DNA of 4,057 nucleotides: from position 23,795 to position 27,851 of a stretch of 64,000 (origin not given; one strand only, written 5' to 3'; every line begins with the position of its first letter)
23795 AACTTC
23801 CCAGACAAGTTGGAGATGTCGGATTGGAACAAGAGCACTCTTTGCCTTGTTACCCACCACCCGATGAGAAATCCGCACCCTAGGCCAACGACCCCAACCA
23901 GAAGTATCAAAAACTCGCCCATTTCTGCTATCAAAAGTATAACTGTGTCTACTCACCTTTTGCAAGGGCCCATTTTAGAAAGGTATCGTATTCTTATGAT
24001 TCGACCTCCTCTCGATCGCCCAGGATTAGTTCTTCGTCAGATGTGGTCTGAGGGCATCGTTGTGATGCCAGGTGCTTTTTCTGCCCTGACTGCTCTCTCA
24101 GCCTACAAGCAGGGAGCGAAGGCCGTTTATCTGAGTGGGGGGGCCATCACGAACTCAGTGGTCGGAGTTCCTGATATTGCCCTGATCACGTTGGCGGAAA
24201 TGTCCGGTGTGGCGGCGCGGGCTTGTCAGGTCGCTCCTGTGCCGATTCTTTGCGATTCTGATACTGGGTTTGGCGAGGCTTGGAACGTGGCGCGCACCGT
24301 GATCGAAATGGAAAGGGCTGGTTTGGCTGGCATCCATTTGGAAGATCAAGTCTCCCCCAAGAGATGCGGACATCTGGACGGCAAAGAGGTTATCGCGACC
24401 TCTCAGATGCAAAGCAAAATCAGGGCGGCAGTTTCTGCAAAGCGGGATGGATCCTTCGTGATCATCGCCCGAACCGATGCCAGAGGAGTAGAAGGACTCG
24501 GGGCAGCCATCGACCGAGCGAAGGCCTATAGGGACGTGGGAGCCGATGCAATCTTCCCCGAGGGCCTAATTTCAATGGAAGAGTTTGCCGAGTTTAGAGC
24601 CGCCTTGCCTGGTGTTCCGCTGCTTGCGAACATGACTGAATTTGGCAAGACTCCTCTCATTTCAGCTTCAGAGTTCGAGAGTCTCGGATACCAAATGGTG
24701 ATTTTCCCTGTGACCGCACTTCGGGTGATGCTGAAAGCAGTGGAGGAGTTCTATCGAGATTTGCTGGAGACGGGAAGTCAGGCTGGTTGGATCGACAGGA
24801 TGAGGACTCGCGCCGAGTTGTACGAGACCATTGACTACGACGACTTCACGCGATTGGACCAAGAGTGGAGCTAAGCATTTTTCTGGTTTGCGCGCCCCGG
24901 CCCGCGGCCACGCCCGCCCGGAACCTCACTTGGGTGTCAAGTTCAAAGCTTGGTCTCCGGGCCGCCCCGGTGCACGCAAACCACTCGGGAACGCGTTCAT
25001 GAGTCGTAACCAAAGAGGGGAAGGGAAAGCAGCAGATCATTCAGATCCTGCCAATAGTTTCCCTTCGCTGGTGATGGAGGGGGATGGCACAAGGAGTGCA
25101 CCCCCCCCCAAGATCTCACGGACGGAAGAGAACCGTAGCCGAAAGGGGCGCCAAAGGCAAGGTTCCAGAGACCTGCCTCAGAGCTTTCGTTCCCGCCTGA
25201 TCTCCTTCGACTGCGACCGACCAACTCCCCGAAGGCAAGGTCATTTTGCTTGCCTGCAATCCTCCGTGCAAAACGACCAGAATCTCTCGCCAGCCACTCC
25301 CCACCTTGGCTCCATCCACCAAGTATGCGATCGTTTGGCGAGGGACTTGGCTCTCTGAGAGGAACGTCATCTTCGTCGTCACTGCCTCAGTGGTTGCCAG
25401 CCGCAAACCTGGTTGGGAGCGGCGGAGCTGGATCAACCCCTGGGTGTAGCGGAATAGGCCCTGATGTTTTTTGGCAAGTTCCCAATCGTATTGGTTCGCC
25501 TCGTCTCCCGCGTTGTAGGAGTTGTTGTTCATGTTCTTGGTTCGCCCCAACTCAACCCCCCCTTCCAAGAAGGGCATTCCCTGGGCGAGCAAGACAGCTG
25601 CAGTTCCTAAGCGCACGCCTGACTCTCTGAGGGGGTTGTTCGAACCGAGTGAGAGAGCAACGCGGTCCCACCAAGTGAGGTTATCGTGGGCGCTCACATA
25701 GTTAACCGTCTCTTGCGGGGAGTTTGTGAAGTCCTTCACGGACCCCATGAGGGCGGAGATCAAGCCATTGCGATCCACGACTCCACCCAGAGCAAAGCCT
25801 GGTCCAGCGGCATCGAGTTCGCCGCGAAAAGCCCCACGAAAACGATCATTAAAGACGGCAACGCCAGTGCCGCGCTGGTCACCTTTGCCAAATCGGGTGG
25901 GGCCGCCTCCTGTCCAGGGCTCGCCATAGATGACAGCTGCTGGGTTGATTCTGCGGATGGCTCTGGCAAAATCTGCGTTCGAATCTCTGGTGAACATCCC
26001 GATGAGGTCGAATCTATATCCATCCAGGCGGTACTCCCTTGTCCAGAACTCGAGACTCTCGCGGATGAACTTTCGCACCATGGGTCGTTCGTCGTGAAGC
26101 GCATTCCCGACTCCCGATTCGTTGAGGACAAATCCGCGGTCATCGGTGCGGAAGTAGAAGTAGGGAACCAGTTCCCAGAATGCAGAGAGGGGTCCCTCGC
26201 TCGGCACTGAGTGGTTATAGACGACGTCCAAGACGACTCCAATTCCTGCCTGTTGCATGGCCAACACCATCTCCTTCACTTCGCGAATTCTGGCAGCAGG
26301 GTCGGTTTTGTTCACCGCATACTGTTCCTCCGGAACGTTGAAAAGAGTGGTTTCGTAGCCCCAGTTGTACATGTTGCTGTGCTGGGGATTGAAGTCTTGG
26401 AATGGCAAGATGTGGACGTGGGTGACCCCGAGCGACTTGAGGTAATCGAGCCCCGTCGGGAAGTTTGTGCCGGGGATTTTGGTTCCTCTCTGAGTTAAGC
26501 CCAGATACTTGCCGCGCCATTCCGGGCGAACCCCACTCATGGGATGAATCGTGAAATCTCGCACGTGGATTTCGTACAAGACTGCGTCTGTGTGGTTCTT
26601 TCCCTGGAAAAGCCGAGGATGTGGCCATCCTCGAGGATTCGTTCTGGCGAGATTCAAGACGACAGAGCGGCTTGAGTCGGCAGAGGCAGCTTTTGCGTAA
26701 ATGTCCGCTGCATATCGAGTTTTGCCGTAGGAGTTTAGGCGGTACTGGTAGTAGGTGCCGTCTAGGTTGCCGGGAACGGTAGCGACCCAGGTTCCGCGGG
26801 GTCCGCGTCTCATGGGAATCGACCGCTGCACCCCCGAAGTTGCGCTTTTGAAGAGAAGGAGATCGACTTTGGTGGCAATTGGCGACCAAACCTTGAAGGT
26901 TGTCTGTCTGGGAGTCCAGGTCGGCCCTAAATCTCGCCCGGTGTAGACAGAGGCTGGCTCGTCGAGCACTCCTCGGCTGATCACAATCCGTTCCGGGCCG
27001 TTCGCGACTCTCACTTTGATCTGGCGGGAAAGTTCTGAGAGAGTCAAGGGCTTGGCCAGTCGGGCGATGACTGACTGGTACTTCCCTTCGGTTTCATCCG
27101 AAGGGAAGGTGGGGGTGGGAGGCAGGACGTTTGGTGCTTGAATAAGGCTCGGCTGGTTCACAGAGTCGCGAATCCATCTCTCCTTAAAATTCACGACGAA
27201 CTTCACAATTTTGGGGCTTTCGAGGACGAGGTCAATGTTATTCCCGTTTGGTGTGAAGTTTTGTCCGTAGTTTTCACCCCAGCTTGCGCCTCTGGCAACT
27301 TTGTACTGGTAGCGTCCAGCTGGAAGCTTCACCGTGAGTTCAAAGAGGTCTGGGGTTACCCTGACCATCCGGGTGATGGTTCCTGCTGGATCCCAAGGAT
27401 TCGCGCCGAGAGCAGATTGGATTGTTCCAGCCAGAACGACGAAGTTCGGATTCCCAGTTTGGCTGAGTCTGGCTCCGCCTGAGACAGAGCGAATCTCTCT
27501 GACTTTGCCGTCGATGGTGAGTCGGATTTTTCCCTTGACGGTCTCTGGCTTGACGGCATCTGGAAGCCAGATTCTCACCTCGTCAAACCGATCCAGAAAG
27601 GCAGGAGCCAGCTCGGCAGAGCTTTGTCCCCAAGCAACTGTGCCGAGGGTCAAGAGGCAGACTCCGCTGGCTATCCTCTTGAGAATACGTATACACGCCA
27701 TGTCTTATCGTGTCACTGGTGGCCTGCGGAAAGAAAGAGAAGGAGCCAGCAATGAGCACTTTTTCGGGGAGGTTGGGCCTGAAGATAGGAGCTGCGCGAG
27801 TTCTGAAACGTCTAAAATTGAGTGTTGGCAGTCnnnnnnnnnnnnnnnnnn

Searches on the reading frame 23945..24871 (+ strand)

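Call 39: search_protein_families(library=pfam, proteins=[window:23945-24871:+])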
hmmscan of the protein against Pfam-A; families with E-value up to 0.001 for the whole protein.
window:23945-24871:+ (309 aa): 2 families
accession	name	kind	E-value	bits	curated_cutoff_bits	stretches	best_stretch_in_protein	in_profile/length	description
PF13714.12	PEP_mutase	-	3e-42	145.3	31.5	1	35-273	6-239/240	Phosphoenolpyruvate phosphomutase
PF00463.27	ICL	-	1.6e-11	43.9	26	1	100-199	151-253/526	Isocitrate lyase family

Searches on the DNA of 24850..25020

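Call 12: search_rna_families(source=window, start=24850, end=25020, threshold=evalue, max_evalue=10)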
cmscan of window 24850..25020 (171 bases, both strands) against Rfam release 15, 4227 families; matches with E-value up to 10: 1.
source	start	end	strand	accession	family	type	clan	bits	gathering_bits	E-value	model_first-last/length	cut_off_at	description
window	24890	24963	-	RF01383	GRIK4_3p_UTR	Gene;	-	11.9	38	6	3-62/94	no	GRIK4 3 prime UTR element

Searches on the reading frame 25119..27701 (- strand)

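Call 39: search_protein_families(library=pfam, proteins=[window:25119-27701:-])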
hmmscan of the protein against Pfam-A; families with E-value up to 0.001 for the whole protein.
window:25119-27701:- (861 aa): 5 families
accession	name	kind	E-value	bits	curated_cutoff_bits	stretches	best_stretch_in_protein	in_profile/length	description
PF22058.2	X25_BaPul_like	-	6.2e-19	68.3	27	1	88-172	2-82/87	Pullulanase X25 domain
PF02922.24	CBM_48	-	8.3e-16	58.5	22.4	1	258-336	2-83/83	Carbohydrate-binding module 48 (Isoamylase N-terminal domain)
PF00128.31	Alpha-amylase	-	2.2e-11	44.1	22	1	418-498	25-92/446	Alpha amylase, catalytic domain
PF21653.3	pulA_all-beta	-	3.4e-10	39.8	26.7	1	778-835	5-60/60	Pullulanase, all-beta domain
PF11852.14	Pullul_strch_C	-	0.00064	19.7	29.7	0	753-824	46-120/165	Alpha-1,6-glucosidases, pullulanase-type, C-terminal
